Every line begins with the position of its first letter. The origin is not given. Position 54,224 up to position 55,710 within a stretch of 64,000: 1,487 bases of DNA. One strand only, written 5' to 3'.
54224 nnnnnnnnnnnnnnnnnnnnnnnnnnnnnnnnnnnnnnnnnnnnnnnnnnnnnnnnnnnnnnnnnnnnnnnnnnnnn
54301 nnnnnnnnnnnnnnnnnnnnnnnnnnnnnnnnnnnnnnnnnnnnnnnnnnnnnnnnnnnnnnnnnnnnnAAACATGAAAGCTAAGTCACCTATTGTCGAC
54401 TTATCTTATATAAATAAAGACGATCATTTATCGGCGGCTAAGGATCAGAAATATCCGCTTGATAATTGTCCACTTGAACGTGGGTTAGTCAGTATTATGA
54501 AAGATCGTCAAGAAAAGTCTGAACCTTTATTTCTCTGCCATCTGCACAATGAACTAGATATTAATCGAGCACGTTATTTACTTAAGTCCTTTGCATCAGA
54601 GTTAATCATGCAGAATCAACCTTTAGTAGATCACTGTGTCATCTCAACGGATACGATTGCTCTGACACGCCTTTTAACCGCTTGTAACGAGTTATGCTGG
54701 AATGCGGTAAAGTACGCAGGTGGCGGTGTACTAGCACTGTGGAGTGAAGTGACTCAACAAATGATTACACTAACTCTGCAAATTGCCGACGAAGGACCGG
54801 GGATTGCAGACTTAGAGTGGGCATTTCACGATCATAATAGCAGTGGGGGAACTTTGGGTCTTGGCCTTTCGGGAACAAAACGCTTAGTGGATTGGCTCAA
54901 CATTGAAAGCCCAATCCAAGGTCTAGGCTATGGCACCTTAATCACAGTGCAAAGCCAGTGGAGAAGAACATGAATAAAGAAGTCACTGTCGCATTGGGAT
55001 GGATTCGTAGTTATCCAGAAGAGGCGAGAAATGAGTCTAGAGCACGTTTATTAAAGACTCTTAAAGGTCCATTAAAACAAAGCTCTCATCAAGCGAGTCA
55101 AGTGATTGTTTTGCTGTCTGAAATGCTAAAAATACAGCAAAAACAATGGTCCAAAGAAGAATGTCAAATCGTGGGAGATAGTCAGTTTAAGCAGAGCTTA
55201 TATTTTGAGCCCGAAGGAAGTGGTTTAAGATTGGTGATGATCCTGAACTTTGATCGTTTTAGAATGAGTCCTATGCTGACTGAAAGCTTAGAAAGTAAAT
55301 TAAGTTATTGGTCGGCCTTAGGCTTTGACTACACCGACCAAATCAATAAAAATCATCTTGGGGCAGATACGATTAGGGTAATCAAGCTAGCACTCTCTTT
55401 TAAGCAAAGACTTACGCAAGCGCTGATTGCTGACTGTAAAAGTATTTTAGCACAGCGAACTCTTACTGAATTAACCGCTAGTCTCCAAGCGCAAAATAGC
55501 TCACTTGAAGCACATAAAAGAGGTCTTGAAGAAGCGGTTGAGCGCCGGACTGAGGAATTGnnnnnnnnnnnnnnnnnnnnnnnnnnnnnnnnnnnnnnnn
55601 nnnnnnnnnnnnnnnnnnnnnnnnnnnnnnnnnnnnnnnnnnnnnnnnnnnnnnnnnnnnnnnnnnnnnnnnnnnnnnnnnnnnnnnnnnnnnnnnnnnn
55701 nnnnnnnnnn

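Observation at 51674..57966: Complete stressosome module (globin-RsbR, RsbS, RsbT) wired to a hybrid histidine kinase with Hpt, and a divergent REC-adenylate cyclase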

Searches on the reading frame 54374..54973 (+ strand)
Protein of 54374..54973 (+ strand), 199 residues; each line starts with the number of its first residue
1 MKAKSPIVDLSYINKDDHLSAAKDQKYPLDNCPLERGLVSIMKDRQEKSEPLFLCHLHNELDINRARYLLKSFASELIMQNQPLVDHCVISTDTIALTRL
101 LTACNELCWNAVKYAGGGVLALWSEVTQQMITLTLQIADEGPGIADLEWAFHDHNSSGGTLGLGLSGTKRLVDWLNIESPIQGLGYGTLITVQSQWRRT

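Call 4: search_protein_families(library=pfam, proteins=[window:54374-54973:+], max_evalue=0.01)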
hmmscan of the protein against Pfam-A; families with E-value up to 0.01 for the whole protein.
window:54374-54973:+ (199 aa): 2 families
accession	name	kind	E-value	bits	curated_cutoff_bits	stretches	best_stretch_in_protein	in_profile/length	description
PF02518.31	HATPase_c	-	2.1e-07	31.8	26.4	1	98-192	4-105/111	Histidine kinase-, DNA gyrase B-, and HSP90-like ATPase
PF13581.12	HATPase_c_2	-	4.5e-06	27.1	27.4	1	97-178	29-115/127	Histidine kinase-like ATPase domain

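Call 5: search_protein_families(library=ncbifam, proteins=[window:54374-54973:+], max_evalue=0.01)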
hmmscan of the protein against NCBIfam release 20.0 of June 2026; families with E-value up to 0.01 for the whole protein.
window:54374-54973:+ (199 aa): 11 families
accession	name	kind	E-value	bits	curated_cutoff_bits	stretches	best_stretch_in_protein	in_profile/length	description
NF041045.1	RsbA_anti_sig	subfamily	1.5e-06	27.7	210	1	96-183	211-295/303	anti-sigma factor RsbA family regulatory protein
NF012226.0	AdeS_HK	equivalog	5.3e-05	22.5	500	1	87-146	240-294/353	two-component sensor histidine kinase AdeS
TIGR01925.2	spIIAB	equivalog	0.00027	20.8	135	1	126-194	66-134/137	anti-sigma F factor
NF008025.0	PRK10755.1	equivalog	0.00062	18.6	314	1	86-173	243-331/362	two-component system sensor histidine kinase PmrB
NF041832.1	near_NosP_CTERM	subfamily_domain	0.0011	18.2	400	1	85-176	109-204/370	NahK/ErcS family hybrid sensor histidine kinase/response regulator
NF007004.0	PRK09467.1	equivalog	0.0011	17.8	415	1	89-173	327-412/440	two-component system sensor histidine kinase EnvZ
TIGR02956.1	TMAO_torS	equivalog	0.0025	16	676.5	1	89-176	569-661/967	TMAO reductase system sensor histidine kinase/response regulator TorS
NF041947.1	LuxQ_Vibrio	equivalog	0.0069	14.3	1200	1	78-177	570-676/843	quorum-sensing autoinducer 2 sensor kinase/phosphatase LuxQ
TIGR02966.1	phoR_proteo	equivalog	0.0075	15.3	334.2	0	98-146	228-275/333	phosphate regulon sensor histidine kinase PhoR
NF046044.1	PnpS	equivalog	0.0091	15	400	0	79-178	268-372/390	two-component system histidine kinase PnpS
NF011874.0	PRK15347.1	equivalog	0.0097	13.9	852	0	90-175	507-592/921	two component system sensor kinase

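Call 9: search_solved_structures(query=window:54374-54973:+, max_evalue=0.1, show_alignments=2)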
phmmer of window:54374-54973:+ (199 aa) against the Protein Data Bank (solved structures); distinct sequences matched with E-value up to 0.1: 1.
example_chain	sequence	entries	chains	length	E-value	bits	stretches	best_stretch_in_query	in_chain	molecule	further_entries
7cch_A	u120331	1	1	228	0.018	18.2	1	99-146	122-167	AdeS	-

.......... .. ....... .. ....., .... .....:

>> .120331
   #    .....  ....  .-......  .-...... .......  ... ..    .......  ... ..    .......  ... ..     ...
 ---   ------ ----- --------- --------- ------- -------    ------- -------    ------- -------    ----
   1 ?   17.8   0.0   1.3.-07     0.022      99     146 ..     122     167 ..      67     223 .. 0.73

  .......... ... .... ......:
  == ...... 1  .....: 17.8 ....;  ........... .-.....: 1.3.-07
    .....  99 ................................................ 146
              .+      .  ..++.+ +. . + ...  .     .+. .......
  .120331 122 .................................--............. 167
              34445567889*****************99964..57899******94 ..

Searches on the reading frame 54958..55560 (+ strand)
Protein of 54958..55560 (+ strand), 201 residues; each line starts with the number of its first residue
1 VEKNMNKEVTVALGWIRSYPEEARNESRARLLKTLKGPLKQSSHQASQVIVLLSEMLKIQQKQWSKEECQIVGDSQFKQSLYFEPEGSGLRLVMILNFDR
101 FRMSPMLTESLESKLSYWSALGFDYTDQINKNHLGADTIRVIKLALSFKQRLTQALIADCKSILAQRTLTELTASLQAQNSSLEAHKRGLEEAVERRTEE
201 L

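Call 37: find_homologous_proteins(query=window:54958-55560:+, max_evalue=0.001)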
Query seq(201 aa): 225 candidates shared short words with the query, none scored E <= 0.001.

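Call 39: search_protein_families(library=pfam, proteins=[window:54958-55560:+], max_evalue=10)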
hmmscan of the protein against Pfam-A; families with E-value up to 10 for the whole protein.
seq(201 aa): 3 families
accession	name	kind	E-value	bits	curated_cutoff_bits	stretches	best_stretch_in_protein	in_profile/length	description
PF04275.20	P-mevalo_kinase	-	0.033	14.6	33.8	1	122-170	8-56/114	Phosphomevalonate kinase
PF20882.2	Sos7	-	0.051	14.2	27.3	1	149-196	16-63/75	Kinetochore protein Sos7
PF10256.14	Erf4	-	0.16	12.4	29.3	1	127-190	39-102/116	Golgin subfamily A member 7/ERF4 family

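Call 56: predict_structure(alignment_id=A2)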
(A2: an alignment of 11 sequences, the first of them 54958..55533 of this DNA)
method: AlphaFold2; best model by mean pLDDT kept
length: 192 residues; sequences in the alignment: 11
mean_pLDDT: 83.7   pTM: 0.75
mean pLDDT of the five models: 83.7, 83.4, 83.1, 82.7, 80.5
residues with pLDDT >= 90: 93; 70-90: 69; 50-70: 23; < 50: 7
segments of 3 or more residues with pLDDT < 50: 1-7
pLDDT, mean of each block of 10 residues (from residue 1): 49 89 89 95 93 91 74 74 91 91 88 93 90 80 92 92 78 69 73 70
secondary structure, 60 per line:
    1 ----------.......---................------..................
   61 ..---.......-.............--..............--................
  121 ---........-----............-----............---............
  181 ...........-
elements in order: E11-17 H21-36 H43-62 H66-72 H74-77 E78-86 E89-99 H105-120 E124-131 E137-148 H154-165 H169-191

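Call 75: search_protein_families(library=ncbifam, proteins=[window:54970-55470:+], max_evalue=1)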
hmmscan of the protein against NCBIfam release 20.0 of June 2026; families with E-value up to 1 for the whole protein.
window:54970-55470:+ (167 aa): 0 families

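Call 81: fold_search(model_id=the predicted structure, library=pdb)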
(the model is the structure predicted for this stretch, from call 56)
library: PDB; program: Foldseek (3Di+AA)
matches with E <= 10: 1016; with E <= 0.001: 0
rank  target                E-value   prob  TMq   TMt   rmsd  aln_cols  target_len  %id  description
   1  6w17_D                3.0e-03  0.94  0.22  0.16  10.6       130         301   14  Structure of Dip1-activated Arp2/3 complex with nucleated actin filament (released 2020-08-12)
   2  8ih8_D                4.1e-03  1.00  0.39  0.52   5.4       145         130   13  anti-sigmaF factor and Anti-sigmaF factor antagonist complex(usfx-RsfB) (released 2024-02-28)
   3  6uhc_D                1.1e-02  0.44  0.25  0.19  20.4       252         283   12  CryoEM structure of human Arp2/3 complex with bound NPFs (released 2020-07-01)
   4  8ih8_C                1.2e-02  0.99  0.37  0.50   5.6       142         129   13  anti-sigmaF factor and Anti-sigmaF factor antagonist complex(usfx-RsfB) (released 2024-02-28)
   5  2p9k_D                2.3e-02  0.80  0.24  0.19  10.7       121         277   11  Crystal structure of bovine Arp2/3 complex co-crystallized with ATP and crosslinked with glutaraldehyde (released 2007-05-29)
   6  8jzt_D                2.9e-02  0.98  0.40  0.53   5.0       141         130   11  The sigF and anti-sigma factor complex (released 2024-10-16)
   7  1k8k_D                3.3e-02  0.33  0.23  0.18  19.6       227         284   12  Crystal Structure of Arp2/3 Complex (released 2001-12-07)
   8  3dxm_D                3.5e-02  0.33  0.24  0.18  18.5       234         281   12  Structure of Bos taurus Arp2/3 Complex with Bound Inhibitor CK0993548 (released 2009-07-28)
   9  1u2v_D                3.7e-02  0.30  0.23  0.18  19.6       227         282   12  Crystal structure of Arp2/3 complex with bound ADP and calcium (released 2004-11-09)
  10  2p9i_D                3.7e-02  0.28  0.22  0.17  19.6       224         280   12  Crystal Structure of bovine Arp2/3 Complex co-crystallized with ADP and crosslinked with gluteraldehyde (released 2007-05-29)
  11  9i2b_D                4.1e-02  0.33  0.26  0.19  18.4       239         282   13  SPIN90-Arp2/3 nucleated bidirectional actin filaments (released 2025-09-03)
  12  8jzt_B                4.4e-02  0.93  0.37  0.49   6.2       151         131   12  The sigF and anti-sigma factor complex (released 2024-10-16)
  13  2p9p_D                4.4e-02  0.75  0.25  0.19  10.2       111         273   12  Crystal Structure of bovine Arp2/3 complex co-crystallized with ADP (released 2007-05-29)
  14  2p9s_D                4.9e-02  0.60  0.23  0.18  10.4       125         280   12  Structure of bovine Arp2/3 complex co-crystallized with ATP/Mg2+ (released 2007-05-29)
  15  8p94_D                4.9e-02  0.28  0.25  0.18  18.8       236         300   13  Cryo-EM structure of cortactin stabilized Arp2/3-complex nucleated actin branches (released 2024-01-03)
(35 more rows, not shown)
